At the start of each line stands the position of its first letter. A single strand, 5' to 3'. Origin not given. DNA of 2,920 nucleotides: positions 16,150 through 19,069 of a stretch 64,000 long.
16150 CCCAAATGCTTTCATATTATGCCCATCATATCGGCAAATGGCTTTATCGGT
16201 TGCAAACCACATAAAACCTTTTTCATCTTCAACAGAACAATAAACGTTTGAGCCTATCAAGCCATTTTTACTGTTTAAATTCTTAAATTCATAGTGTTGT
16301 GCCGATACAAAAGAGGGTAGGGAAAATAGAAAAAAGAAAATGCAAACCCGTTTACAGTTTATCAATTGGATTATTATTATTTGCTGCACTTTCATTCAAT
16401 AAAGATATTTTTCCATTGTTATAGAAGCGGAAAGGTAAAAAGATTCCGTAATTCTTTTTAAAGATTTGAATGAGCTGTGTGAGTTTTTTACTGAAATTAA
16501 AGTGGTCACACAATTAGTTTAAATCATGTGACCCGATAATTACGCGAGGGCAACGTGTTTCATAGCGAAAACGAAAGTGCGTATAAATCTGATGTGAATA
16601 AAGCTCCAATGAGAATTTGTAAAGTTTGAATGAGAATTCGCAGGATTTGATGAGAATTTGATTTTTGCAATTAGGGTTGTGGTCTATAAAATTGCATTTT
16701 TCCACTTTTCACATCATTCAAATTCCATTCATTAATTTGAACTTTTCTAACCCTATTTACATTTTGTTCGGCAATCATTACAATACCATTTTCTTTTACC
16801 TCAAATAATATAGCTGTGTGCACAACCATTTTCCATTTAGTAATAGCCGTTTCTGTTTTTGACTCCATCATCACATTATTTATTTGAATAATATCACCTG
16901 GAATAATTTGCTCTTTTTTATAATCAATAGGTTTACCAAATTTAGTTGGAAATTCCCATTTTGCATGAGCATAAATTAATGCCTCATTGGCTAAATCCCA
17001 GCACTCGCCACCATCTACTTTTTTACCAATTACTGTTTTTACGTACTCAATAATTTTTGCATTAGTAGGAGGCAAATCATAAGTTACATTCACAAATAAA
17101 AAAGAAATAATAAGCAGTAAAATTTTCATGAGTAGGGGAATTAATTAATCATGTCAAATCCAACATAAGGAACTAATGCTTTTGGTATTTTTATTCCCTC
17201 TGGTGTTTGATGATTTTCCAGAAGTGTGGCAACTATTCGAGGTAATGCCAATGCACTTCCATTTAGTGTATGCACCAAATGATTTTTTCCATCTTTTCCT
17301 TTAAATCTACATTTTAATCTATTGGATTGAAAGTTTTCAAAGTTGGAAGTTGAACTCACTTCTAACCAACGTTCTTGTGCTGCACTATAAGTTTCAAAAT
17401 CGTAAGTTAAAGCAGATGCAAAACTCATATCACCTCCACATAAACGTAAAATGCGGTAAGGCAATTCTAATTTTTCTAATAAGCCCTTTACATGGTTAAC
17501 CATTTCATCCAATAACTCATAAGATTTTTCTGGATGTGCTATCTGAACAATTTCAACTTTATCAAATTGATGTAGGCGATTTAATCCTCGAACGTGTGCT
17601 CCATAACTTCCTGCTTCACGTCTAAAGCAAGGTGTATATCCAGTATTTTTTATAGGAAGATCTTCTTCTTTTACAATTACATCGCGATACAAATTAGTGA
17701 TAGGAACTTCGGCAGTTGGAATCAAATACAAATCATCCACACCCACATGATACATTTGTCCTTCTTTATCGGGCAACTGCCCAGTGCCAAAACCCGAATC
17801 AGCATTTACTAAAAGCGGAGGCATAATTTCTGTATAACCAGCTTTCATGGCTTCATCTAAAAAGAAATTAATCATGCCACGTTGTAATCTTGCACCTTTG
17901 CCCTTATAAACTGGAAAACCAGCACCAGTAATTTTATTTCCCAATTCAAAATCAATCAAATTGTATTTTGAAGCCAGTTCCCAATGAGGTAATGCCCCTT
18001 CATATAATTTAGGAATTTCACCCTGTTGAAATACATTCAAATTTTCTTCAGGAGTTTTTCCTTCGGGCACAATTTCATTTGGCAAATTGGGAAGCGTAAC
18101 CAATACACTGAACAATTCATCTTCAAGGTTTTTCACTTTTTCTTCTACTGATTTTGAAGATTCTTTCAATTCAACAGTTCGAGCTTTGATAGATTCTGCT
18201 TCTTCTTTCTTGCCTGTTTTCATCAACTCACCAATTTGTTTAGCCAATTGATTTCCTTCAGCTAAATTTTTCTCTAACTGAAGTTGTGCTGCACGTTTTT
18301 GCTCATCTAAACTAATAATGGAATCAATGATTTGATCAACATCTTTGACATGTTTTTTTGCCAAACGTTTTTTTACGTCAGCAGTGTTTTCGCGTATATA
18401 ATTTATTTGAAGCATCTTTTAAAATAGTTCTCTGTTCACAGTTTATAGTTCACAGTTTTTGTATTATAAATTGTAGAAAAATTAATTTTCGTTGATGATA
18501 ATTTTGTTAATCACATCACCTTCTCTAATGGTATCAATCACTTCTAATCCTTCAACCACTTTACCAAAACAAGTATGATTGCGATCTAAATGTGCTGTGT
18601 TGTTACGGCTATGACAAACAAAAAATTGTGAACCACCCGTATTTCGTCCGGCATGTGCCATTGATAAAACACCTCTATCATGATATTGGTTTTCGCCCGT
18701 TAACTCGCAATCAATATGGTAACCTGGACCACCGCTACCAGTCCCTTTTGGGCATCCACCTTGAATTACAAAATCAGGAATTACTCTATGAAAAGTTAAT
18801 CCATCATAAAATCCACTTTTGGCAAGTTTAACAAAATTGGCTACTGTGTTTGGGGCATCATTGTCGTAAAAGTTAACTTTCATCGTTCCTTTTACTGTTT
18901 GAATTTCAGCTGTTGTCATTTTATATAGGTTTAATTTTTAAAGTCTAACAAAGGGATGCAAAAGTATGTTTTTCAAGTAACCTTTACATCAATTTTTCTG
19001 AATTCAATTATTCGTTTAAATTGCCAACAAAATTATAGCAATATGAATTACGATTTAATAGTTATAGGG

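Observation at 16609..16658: Three exact 9-bp direct repeats at 21/20-bp spacing upstream of the kinase/LytTR operon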

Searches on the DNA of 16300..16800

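Call 40: search_rna_families(source=window, start=16300, end=16800, threshold=evalue, max_evalue=1)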
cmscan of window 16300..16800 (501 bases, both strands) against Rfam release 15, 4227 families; matches with E-value up to 1: 1.
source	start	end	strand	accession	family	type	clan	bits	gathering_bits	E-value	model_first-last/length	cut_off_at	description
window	16344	16444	+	RF00443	SNORA27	Gene; snRNA; snoRNA; HACA-box;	CL00032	21.3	64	0.18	1-127/127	no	Small nucleolar RNA SNORA27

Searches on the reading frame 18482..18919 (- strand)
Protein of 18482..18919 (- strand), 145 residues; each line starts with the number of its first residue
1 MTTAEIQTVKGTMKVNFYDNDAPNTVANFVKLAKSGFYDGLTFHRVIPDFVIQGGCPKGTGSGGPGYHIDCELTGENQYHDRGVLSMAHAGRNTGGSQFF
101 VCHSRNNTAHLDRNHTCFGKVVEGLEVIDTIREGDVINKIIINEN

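Call 3: search_protein_families(library=pfam, proteins=[window:18482-18919:-])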
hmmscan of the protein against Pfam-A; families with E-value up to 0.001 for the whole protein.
window:18482-18919:- (145 aa): 1 family
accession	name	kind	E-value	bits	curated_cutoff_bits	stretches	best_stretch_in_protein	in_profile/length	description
PF00160.26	Pro_isomerase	-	8.9e-43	146.7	21.7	1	5-138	3-144/159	Cyclophilin type peptidyl-prolyl cis-trans isomerase/CLD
